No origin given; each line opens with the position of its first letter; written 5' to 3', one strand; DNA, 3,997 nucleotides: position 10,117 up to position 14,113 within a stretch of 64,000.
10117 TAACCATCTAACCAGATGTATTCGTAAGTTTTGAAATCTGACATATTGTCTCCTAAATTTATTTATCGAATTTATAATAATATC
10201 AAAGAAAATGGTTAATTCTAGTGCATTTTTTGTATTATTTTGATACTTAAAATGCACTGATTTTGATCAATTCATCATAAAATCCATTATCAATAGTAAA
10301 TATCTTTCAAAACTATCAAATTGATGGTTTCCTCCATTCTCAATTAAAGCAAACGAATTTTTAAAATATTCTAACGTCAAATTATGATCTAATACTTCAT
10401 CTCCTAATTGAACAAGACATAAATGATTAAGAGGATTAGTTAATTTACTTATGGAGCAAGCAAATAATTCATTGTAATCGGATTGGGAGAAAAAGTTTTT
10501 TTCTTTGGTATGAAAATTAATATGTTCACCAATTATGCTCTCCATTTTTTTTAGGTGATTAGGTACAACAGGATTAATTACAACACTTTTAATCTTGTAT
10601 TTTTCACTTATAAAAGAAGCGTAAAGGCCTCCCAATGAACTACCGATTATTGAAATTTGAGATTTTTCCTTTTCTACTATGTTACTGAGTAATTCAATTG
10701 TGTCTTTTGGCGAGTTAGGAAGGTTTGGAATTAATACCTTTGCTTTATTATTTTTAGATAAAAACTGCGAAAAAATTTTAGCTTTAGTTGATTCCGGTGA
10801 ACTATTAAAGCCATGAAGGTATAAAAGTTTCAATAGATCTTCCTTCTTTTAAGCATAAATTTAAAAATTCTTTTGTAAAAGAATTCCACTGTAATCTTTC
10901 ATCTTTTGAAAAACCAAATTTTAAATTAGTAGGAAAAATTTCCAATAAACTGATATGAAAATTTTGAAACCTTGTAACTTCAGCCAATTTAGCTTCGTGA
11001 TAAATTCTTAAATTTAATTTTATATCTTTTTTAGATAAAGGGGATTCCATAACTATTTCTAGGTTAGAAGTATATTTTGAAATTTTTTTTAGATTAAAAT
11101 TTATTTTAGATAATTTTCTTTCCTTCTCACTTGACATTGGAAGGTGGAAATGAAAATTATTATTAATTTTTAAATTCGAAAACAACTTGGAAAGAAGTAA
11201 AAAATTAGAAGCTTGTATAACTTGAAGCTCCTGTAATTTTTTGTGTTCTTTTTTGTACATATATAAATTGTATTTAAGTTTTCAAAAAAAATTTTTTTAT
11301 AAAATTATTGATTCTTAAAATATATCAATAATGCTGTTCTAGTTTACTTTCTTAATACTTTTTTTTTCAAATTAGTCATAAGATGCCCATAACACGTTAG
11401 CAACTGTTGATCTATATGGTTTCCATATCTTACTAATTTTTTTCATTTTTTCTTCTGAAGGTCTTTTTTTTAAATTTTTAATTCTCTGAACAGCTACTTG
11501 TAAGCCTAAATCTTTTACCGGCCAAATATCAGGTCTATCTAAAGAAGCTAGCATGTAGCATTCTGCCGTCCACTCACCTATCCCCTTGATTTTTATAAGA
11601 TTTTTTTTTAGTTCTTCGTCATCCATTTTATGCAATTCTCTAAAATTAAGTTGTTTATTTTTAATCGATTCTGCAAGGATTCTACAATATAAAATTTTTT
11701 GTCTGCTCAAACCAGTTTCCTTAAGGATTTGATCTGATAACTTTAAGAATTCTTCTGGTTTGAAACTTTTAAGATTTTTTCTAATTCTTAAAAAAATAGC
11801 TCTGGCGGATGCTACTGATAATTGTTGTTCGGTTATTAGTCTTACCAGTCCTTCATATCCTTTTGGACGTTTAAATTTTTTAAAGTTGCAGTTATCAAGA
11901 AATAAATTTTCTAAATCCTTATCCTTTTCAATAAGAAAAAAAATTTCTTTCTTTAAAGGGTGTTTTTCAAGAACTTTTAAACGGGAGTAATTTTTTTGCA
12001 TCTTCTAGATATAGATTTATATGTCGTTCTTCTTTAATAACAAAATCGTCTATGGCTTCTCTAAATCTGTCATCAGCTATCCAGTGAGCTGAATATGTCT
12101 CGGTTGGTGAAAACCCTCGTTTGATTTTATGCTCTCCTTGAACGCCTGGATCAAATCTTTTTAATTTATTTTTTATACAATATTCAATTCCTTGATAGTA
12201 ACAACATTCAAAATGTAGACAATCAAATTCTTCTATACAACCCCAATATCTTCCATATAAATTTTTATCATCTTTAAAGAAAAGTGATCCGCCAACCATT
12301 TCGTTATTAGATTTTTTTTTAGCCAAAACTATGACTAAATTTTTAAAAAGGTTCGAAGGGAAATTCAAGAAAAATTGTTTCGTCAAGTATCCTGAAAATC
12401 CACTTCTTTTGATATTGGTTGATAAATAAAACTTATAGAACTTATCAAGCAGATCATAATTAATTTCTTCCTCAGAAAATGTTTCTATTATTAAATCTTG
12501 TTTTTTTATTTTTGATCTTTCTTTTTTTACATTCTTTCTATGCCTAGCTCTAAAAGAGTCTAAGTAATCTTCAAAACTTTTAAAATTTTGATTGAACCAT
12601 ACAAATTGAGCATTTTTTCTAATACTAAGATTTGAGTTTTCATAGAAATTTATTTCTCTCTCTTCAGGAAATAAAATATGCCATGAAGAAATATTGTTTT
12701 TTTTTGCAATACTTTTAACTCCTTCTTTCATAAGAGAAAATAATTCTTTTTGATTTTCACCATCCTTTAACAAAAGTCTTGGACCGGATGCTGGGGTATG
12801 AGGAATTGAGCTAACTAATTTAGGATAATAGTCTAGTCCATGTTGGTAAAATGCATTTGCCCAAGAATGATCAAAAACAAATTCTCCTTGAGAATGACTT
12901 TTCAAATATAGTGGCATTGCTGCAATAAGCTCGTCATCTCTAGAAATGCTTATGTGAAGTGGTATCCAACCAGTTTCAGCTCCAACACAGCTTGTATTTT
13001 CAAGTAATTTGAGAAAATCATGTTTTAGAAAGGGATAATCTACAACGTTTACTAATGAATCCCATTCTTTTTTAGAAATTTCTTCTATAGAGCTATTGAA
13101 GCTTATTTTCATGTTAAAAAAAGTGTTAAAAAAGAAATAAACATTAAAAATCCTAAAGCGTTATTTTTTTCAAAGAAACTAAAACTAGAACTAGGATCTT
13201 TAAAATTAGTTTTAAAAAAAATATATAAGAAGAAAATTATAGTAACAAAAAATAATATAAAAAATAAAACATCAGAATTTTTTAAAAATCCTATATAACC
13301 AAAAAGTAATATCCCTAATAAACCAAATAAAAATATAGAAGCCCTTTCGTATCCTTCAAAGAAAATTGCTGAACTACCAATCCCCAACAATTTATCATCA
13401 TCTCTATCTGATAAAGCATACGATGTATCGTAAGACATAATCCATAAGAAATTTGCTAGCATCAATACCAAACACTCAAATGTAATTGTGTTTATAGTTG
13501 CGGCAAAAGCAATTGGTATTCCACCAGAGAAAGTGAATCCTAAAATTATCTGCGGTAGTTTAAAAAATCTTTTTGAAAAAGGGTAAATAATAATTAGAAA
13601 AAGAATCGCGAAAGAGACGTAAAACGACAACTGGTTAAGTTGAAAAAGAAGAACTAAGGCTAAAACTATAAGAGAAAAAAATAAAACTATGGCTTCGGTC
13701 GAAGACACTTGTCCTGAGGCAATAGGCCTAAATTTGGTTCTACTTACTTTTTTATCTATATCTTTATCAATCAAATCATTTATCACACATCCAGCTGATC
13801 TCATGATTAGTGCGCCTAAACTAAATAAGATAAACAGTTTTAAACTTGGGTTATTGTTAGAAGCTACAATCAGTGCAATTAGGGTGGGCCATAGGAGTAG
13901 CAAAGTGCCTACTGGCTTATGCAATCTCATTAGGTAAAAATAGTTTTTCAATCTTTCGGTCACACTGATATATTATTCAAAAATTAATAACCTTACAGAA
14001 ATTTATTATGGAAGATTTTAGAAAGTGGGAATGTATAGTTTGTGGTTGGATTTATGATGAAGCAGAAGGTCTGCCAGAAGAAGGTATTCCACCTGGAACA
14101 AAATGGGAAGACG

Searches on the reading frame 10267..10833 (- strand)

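Call 66: search_protein_families(library=pfam, proteins=[window:10267-10833:-], max_evalue=0.01)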
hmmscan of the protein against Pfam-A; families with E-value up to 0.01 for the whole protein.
window:10267-10833:- (188 aa): 1 family
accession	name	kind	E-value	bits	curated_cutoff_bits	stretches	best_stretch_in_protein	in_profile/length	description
PF05728.18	UPF0227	-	4.5e-42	144.5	21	1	2-186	1-186/187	Uncharacterised protein family (UPF0227)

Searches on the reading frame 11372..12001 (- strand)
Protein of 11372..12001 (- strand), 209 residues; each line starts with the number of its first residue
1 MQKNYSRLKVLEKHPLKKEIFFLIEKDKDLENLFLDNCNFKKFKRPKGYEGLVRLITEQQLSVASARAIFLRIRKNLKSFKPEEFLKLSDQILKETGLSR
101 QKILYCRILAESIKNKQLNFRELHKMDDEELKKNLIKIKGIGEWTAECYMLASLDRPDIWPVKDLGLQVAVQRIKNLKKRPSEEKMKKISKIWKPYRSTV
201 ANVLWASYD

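Call 66: search_protein_families(library=pfam, proteins=[window:11372-12001:-], max_evalue=0.01)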
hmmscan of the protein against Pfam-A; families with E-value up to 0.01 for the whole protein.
window:11372-12001:- (209 aa): 1 family
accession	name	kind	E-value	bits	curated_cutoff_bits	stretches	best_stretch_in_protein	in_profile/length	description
PF00730.31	HhH-GPD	-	1.7e-14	54.5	26.2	1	53-195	1-108/108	HhH-GPD superfamily base excision DNA repair protein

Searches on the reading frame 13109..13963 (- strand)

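Call 66: search_protein_families(library=pfam, proteins=[window:13109-13963:-], max_evalue=0.01)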
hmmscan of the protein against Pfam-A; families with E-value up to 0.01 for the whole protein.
window:13109-13963:- (284 aa): 1 family
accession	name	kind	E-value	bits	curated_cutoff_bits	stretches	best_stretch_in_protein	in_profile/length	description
PF01040.23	UbiA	-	4.5e-57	193.6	34.2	1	23-277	1-248/250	UbiA prenyltransferase family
